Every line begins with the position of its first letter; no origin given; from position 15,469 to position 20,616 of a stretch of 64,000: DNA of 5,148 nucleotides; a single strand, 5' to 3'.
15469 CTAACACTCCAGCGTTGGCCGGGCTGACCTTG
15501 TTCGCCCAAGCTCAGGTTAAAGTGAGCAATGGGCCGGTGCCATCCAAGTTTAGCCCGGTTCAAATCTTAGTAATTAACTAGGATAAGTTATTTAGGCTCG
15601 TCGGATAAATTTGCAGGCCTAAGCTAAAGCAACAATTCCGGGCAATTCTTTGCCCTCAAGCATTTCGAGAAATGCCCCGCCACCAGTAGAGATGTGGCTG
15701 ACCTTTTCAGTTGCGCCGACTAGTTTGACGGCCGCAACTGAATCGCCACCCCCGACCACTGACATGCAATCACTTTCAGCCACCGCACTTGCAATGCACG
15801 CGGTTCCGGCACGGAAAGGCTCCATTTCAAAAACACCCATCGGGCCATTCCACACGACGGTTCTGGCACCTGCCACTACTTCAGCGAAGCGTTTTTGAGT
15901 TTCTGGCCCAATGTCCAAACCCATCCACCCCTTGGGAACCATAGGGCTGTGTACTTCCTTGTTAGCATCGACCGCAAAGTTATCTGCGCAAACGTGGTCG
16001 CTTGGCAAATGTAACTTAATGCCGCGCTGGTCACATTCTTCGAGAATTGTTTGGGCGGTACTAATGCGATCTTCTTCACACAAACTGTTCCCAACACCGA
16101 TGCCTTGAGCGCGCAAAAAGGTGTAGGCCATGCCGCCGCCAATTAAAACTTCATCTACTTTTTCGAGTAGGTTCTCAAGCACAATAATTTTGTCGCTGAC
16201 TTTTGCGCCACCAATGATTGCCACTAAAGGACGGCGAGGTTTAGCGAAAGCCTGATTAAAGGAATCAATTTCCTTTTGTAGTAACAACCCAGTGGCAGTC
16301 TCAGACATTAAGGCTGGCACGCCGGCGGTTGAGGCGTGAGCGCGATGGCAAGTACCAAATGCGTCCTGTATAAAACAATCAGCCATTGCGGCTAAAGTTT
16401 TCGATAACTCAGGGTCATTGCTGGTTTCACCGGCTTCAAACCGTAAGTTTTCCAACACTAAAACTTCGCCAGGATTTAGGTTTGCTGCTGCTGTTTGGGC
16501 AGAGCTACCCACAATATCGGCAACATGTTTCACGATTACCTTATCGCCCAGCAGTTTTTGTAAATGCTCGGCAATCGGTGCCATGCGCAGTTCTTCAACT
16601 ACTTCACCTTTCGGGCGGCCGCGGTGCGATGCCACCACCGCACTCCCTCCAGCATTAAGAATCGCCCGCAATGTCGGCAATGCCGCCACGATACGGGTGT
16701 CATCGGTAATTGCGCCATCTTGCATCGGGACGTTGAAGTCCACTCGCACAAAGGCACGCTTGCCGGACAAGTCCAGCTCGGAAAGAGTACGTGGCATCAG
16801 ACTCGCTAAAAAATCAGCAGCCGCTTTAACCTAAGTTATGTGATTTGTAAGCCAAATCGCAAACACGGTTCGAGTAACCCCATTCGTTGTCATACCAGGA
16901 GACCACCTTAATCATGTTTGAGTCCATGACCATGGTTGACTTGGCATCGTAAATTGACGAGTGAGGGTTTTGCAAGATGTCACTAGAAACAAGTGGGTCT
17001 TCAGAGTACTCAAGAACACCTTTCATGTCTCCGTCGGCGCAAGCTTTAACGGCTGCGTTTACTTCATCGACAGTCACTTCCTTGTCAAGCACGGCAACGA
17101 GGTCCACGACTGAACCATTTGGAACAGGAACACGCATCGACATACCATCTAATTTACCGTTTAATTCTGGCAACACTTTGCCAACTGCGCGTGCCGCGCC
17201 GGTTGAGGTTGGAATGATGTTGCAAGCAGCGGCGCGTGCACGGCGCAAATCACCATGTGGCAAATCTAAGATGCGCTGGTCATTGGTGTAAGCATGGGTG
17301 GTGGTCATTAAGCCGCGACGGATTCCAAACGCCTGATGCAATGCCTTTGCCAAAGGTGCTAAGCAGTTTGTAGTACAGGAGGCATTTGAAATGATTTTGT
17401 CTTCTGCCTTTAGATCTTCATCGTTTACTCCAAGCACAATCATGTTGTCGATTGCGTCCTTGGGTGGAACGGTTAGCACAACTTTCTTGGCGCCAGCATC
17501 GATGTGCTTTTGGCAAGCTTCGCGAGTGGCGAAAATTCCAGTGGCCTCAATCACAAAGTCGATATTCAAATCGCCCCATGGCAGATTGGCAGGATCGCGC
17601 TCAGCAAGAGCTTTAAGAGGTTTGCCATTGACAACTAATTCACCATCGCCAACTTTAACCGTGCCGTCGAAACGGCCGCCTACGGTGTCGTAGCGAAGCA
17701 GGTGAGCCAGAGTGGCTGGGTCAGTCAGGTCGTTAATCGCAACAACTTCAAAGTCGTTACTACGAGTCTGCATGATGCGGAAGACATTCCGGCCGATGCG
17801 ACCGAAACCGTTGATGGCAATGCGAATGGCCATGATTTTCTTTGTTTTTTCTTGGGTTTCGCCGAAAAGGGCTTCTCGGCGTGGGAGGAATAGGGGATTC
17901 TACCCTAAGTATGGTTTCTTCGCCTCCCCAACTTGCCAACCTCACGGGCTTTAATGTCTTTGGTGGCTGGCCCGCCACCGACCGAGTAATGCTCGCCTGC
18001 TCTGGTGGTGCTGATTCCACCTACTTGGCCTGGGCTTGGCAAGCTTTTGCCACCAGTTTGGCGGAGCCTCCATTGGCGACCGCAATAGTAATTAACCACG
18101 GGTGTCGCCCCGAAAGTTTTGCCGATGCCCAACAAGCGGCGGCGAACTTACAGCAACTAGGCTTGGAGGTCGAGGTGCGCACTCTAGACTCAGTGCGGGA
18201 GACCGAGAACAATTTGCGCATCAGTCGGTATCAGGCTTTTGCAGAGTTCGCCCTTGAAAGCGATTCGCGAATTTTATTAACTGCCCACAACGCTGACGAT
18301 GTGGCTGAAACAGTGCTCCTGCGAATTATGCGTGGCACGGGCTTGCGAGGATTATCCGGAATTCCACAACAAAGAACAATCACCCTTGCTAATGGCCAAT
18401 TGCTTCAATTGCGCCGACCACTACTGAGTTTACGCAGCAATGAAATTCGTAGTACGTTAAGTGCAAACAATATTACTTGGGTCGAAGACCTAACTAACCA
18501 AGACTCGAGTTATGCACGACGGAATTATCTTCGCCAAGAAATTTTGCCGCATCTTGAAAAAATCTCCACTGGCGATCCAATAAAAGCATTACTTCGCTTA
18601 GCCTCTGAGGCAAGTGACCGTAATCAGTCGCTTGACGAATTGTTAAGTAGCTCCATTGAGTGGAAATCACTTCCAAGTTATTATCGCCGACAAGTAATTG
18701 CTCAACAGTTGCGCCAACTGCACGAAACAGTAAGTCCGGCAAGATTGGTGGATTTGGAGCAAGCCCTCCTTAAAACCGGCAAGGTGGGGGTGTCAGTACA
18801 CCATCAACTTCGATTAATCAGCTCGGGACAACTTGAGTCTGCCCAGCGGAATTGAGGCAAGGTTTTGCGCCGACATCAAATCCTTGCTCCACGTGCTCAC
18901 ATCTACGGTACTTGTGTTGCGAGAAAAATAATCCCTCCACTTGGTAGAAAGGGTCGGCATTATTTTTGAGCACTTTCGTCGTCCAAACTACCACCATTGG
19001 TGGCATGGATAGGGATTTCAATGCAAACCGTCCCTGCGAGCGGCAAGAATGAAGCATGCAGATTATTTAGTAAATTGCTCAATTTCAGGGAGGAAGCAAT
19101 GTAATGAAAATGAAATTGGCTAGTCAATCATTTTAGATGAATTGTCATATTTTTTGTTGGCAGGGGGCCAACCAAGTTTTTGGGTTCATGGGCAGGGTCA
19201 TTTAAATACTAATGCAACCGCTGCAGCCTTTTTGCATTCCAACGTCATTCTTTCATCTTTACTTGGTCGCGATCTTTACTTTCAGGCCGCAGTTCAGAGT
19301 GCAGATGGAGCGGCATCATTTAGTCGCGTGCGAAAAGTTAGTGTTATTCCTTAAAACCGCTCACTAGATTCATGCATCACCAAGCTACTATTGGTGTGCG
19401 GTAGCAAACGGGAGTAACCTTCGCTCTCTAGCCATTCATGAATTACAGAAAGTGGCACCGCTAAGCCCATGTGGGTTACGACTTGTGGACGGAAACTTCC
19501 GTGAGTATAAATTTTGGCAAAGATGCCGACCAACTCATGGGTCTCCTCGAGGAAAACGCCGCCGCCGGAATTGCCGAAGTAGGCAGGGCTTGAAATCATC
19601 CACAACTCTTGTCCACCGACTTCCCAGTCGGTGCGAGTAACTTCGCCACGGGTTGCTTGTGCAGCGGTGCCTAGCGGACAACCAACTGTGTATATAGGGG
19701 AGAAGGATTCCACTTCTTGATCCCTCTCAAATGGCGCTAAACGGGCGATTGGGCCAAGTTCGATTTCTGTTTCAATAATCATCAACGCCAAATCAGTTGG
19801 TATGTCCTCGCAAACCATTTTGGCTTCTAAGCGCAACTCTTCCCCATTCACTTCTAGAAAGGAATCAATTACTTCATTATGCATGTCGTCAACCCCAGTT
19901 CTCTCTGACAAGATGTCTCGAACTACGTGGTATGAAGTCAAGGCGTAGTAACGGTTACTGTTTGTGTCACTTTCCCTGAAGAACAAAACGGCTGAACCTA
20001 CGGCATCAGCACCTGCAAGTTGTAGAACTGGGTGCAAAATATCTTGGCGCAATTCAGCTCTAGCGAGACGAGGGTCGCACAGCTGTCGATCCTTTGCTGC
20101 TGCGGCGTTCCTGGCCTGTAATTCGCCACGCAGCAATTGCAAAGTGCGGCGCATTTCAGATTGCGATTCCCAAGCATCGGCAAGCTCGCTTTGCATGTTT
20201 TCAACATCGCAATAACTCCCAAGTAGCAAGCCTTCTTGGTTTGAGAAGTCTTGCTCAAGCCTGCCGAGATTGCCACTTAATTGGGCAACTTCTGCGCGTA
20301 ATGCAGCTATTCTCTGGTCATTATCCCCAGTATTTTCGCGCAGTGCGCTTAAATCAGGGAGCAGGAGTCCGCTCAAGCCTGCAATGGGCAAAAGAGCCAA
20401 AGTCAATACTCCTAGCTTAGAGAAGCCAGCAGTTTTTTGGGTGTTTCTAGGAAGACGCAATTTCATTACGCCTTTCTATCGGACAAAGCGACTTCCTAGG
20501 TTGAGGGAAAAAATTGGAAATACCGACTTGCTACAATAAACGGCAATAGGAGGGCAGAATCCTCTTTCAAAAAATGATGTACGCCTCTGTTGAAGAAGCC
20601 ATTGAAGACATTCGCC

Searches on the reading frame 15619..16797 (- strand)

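Call 26: search_protein_families(library=ncbifam, proteins=[window:15619-16797:-], max_evalue=1e-8)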
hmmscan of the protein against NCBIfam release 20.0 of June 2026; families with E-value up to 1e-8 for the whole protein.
window:15619-16797:- (392 aa): 1 family
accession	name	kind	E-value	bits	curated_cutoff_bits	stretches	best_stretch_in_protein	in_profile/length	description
NF010569.0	PRK13962.1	equivalog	1.3e-157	525.8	883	1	3-391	4-391/645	bifunctional phosphoglycerate kinase/triosephosphate isomerase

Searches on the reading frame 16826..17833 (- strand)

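Call 26: search_protein_families(library=ncbifam, proteins=[window:16826-17833:-], max_evalue=1e-8)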
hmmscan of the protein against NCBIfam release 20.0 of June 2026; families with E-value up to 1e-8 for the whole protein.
window:16826-17833:- (335 aa): 9 families
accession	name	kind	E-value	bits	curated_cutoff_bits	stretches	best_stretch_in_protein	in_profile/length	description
NF005830.0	PRK07729.1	equivalog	2.7e-141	470.4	546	1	1-328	1-327/343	glyceraldehyde-3-phosphate dehydrogenase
TIGR01534.1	GAPDH-I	equivalog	1.1e-135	452.1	367.2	1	4-326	1-330/330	type I glyceraldehyde-3-phosphate dehydrogenase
NF005641.0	PRK07403.1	equivalog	1.1e-133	445.6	616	1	3-328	2-329/337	type I glyceraldehyde-3-phosphate dehydrogenase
NF011954.0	PRK15425.1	equivalog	1.9e-124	415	662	1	1-328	1-326/331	glyceraldehyde-3-phosphate dehydrogenase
NF033735.1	G3PDH_Arsen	exception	3.1e-113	378.5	450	1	5-328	1-323/323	ArsJ-associated glyceraldehyde-3-phosphate dehydrogenase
NF010058.0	PRK13535.1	equivalog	1.2e-109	366.6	539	1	1-329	1-331/339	erythrose-4-phosphate dehydrogenase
TIGR01532.1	E4PD_g-proteo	equivalog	7.5e-106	354.1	530.55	1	4-326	1-325/325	erythrose-4-phosphate dehydrogenase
NF006512.0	PRK08955.1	equivalog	1.2e-103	347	563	1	1-330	1-329/334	glyceraldehyde-3-phosphate dehydrogenase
NF006139.0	PRK08289.1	equivalog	3.9e-85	286.3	431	1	6-328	132-466/480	glyceraldehyde-3-phosphate dehydrogenase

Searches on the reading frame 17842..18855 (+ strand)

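Call 27: search_protein_families(library=ncbifam, proteins=[window:17842-18855:+], max_evalue=1e-8)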
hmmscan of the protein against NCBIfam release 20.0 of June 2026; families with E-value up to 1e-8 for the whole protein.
window:17842-18855:+ (337 aa): 2 families
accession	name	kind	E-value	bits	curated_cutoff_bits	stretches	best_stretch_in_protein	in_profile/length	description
TIGR02432.1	lysidine_TilS_N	equivalog_domain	2.7e-44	151.3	93.6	1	48-236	1-189/189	tRNA lysidine(34) synthetase TilS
NF007942.0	PRK10660.1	equivalog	3.1e-29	102.1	606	1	46-273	17-237/439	tRNA lysidine(34) synthetase TilS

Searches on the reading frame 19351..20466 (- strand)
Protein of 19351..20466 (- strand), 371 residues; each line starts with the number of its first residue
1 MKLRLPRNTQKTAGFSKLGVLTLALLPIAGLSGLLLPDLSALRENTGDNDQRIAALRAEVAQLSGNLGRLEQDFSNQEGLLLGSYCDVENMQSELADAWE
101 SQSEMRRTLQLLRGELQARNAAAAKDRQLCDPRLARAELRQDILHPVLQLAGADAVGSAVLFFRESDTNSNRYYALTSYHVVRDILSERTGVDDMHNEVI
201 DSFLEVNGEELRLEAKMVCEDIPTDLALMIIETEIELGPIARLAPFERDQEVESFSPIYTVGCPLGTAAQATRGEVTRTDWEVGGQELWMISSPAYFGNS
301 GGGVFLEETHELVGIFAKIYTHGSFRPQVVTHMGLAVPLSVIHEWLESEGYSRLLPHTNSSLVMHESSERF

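Call 27: search_protein_families(library=ncbifam, proteins=[window:19351-20466:-], max_evalue=1e-8)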
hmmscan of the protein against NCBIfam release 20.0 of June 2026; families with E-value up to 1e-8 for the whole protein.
window:19351-20466:- (371 aa): 0 families

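Call 29: search_protein_families(library=pfam, proteins=[window:19351-20466:-], max_evalue=0.000001)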
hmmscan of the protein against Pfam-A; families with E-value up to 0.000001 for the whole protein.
window:19351-20466:- (371 aa): 1 family
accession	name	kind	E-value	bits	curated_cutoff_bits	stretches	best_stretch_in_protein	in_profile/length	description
PF13365.12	Trypsin_2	-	1.8e-12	48.6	27.6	1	171-315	8-144/144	Trypsin-like peptidase domain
